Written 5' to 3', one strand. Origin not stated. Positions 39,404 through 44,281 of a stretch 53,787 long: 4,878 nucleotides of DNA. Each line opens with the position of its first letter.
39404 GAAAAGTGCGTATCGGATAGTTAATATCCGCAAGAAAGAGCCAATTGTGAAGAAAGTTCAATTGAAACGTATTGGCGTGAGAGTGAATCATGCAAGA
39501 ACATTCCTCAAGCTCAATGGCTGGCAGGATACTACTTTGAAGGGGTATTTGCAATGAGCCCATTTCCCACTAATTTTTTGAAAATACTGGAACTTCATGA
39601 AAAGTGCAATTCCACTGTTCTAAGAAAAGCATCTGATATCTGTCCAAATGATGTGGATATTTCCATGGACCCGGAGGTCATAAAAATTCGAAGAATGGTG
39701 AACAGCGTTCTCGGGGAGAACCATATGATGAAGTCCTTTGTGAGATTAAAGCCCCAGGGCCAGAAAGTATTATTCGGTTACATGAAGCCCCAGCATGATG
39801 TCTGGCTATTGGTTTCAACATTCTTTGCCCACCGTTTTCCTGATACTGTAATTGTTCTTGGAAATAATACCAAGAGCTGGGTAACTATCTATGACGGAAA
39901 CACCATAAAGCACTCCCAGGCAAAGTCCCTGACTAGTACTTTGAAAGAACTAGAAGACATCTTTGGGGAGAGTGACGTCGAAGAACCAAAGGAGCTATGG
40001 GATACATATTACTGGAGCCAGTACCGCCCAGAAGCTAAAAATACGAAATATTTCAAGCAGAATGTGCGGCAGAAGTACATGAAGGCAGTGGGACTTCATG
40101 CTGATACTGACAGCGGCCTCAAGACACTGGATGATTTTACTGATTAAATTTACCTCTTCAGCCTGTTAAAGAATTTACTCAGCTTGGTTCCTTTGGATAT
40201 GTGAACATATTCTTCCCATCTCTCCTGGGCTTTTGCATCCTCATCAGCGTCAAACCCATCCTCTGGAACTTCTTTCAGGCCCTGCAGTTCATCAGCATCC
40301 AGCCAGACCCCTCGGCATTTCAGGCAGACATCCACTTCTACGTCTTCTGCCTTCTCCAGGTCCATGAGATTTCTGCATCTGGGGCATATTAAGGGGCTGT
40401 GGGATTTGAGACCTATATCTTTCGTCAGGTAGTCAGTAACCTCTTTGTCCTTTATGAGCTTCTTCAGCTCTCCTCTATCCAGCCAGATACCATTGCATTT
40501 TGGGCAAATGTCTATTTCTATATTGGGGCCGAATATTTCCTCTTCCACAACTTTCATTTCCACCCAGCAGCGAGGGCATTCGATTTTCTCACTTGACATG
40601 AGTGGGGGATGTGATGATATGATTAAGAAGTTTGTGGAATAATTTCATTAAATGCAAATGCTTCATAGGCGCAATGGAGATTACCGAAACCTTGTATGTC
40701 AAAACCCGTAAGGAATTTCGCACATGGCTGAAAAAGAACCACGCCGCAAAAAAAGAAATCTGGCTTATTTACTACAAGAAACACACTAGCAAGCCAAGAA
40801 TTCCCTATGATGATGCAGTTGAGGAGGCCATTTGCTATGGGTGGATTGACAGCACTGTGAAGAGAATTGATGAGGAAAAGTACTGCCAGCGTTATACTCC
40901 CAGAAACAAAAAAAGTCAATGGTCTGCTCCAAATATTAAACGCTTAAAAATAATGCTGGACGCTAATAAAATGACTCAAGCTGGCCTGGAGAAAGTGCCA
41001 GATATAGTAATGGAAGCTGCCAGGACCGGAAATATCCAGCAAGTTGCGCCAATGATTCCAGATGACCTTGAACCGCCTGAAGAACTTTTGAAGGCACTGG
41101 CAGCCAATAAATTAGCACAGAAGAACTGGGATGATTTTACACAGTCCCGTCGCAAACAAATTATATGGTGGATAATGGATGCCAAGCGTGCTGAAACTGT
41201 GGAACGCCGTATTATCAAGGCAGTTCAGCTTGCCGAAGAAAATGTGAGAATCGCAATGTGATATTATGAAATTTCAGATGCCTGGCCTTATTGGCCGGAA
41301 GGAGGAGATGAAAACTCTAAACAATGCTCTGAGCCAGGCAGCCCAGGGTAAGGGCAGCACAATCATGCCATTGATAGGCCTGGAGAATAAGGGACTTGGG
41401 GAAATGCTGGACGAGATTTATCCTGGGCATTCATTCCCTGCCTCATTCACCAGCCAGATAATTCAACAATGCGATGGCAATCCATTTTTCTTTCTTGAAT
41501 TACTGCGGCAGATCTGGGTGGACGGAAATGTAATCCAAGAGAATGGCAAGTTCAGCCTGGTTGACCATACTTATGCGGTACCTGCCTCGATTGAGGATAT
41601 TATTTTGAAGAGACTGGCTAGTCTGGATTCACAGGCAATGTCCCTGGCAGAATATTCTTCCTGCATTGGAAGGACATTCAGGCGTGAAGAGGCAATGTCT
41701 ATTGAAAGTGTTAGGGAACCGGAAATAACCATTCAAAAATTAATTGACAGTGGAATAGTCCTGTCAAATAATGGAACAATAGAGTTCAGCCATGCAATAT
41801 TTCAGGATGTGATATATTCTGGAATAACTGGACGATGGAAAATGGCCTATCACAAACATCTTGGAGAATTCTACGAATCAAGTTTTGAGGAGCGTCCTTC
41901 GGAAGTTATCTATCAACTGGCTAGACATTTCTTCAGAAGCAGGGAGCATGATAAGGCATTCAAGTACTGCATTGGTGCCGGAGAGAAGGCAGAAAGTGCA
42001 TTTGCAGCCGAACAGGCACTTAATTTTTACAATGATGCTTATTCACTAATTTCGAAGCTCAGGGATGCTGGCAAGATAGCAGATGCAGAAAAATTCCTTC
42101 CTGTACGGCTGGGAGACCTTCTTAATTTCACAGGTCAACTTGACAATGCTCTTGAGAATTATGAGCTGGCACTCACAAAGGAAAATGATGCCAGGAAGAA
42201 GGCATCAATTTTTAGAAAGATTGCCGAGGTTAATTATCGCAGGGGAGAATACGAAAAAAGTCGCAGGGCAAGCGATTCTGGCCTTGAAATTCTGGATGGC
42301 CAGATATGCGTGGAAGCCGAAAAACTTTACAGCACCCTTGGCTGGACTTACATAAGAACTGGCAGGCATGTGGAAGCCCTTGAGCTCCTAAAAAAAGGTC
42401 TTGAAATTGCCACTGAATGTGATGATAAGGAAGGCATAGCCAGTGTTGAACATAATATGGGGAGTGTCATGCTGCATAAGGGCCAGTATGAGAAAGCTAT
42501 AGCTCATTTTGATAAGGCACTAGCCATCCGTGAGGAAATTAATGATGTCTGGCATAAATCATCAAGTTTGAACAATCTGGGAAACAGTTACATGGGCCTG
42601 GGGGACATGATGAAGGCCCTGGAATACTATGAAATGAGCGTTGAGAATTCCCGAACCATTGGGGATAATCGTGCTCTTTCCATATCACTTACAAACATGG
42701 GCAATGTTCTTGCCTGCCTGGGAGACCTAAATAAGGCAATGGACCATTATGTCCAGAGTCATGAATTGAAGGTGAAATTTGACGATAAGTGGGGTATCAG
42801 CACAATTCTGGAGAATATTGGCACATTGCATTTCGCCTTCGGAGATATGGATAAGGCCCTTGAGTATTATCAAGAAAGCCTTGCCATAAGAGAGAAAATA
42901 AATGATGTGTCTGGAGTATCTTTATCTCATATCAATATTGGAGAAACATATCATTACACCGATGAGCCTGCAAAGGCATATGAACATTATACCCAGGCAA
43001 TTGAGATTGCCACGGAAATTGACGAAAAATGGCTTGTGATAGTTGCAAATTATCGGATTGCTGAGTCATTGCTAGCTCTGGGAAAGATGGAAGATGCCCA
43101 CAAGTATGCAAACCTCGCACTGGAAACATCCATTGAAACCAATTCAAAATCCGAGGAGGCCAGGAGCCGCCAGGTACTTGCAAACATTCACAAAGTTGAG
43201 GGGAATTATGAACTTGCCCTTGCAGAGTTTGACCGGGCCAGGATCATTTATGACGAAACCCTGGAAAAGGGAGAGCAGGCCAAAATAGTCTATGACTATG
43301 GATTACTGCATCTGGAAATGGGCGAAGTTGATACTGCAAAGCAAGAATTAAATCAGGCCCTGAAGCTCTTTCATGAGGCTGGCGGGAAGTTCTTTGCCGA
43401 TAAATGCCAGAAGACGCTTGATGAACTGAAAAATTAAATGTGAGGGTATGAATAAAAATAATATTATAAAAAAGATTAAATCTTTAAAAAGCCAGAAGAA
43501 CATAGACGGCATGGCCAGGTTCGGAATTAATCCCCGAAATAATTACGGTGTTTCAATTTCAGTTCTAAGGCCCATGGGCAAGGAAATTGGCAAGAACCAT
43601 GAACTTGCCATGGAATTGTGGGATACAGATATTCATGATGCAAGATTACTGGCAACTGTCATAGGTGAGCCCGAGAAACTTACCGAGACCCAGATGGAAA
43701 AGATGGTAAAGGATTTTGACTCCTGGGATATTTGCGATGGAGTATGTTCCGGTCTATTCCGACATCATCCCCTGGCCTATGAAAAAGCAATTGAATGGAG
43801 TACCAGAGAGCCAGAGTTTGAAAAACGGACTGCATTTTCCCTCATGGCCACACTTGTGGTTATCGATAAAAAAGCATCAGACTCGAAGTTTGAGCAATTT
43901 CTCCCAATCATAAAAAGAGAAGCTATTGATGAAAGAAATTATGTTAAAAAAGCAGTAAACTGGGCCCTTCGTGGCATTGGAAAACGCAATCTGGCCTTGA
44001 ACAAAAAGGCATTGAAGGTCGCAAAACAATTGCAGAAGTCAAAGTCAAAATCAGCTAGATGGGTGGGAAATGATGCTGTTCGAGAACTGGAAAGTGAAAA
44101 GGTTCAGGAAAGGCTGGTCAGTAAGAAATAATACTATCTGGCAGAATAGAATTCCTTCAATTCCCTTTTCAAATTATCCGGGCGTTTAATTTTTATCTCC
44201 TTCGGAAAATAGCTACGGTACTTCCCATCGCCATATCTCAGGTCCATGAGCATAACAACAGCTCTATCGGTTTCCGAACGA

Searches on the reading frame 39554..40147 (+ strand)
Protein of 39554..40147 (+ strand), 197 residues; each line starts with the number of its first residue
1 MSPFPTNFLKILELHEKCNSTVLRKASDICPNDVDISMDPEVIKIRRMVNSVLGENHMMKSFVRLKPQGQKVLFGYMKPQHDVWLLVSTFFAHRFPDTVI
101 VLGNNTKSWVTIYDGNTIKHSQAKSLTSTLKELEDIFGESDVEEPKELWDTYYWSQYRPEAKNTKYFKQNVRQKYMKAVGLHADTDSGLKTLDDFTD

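Call 14: search_protein_families(library=pfam, proteins=[window:39554-40147:+], max_evalue=0.01)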
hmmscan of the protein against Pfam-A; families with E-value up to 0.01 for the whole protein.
window:39554-40147:+ (197 aa): 1 family
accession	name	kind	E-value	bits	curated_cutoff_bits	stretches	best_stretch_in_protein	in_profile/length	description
PF13566.11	DUF4130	-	1.2e-19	71.3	27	1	26-178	14-143/146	Domain of unknown function (DUF4130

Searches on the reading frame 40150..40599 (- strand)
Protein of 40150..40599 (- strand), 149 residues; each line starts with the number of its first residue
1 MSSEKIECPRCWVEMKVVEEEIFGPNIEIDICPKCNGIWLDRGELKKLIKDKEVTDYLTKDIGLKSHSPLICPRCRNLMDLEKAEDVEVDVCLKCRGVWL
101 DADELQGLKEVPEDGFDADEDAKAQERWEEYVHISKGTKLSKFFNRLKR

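Call 14: search_protein_families(library=pfam, proteins=[window:40150-40599:-], max_evalue=0.01)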
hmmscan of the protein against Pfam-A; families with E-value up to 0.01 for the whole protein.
window:40150-40599:- (149 aa): 2 families
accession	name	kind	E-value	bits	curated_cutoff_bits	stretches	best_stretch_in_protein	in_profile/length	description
PF13453.11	Zn_ribbon_TFIIB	-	1e-26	92.5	22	2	8-50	2-40/41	Transcription factor zinc-finger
PF14369.11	Zn_ribbon_19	-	0.0059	17.2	30.8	0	30-37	21-29/35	zinc-ribbon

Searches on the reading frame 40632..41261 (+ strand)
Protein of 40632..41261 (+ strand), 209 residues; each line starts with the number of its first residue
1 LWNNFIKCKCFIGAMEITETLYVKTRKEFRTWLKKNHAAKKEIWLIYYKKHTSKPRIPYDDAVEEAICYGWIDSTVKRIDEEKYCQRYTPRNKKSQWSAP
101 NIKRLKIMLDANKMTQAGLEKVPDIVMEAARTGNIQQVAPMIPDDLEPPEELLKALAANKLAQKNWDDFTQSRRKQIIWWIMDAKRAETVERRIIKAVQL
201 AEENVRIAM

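Call 14: search_protein_families(library=pfam, proteins=[window:40632-41261:+], max_evalue=0.01)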
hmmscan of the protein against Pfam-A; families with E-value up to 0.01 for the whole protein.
window:40632-41261:+ (209 aa): 1 family
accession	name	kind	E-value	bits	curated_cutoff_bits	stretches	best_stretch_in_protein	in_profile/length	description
PF13376.11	OmdA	-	8.4e-18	64.5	25.6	1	146-204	2-60/60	Bacteriocin-protection, YdeI or OmpD-Associated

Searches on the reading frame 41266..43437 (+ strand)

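Call 14: search_protein_families(library=pfam, proteins=[window:41266-43437:+], max_evalue=0.01)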
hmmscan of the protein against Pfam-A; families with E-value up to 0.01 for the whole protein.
window:41266-43437:+ (723 aa): 26 families (the best 25 are shown)
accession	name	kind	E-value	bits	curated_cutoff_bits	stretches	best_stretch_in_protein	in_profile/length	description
PF13424.12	TPR_12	-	3.9e-57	190.8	30.1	6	512-583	3-76/77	Tetratricopeptide repeat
PF00515.34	TPR_1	-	3.3e-44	147.4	27.8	4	434-460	3-29/34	Tetratricopeptide repeat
PF07719.23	TPR_2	-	1.4e-39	131.3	27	2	396-422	5-31/34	Tetratricopeptide repeat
PF13181.12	TPR_8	-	5.7e-28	95.1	25.7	0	515-544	4-33/34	Tetratricopeptide repeat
PF17874.7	TPR_MalT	-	2.3e-23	83.4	45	3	513-661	41-190/336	MalT-like TPR region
PF13374.12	TPR_10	-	3.1e-22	78.3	27.5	1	513-545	3-35/42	Tetratricopeptide repeat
PF13176.12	TPR_7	-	3.1e-21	74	27.9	0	515-547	2-34/36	Tetratricopeptide repeat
PF13428.12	TPR_14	-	2.7e-19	68.2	23.5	0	674-702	3-31/44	Tetratricopeptide repeat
PF13432.12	TPR_16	-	7.7e-14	52.3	32.7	0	596-660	1-59/65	Tetratricopeptide repeat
PF13174.12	TPR_6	-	7.5e-12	45.5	26.3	0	676-702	4-30/33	Tetratricopeptide repeat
PF13414.12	TPR_11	-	5e-10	39.4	26.8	0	404-424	6-26/42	TPR repeat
PF14559.12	TPR_19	-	8.1e-10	39.3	25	0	645-700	4-53/68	Tetratricopeptide repeat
PF13431.12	TPR_17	-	3e-08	33.7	24.4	0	432-453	13-34/34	Tetratricopeptide repeat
PF10602.15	RPN7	-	4.6e-08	33.4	29.6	0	281-331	41-91/174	26S proteasome subunit RPN7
PF24885.1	TPR_NPHP3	-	5.9e-08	32.8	100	1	351-429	98-178/239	Nephrocystin-3 TPR domain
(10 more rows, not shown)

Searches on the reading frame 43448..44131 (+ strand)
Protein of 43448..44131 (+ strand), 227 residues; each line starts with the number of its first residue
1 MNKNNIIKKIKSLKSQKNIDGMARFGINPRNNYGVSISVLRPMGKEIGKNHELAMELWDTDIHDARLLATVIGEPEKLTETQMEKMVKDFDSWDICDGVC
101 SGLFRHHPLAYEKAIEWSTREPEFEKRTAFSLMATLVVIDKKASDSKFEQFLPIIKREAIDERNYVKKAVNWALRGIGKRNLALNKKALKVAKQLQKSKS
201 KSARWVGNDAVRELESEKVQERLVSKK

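Call 14: search_protein_families(library=pfam, proteins=[window:43448-44131:+], max_evalue=0.01)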
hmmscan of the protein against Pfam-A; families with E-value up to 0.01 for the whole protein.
window:43448-44131:+ (227 aa): 1 family
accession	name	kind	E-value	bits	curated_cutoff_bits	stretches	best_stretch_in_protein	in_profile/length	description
PF08713.17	DNA_alkylation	-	1.8e-34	119.8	21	1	6-212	1-211/213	DNA alkylation repair enzyme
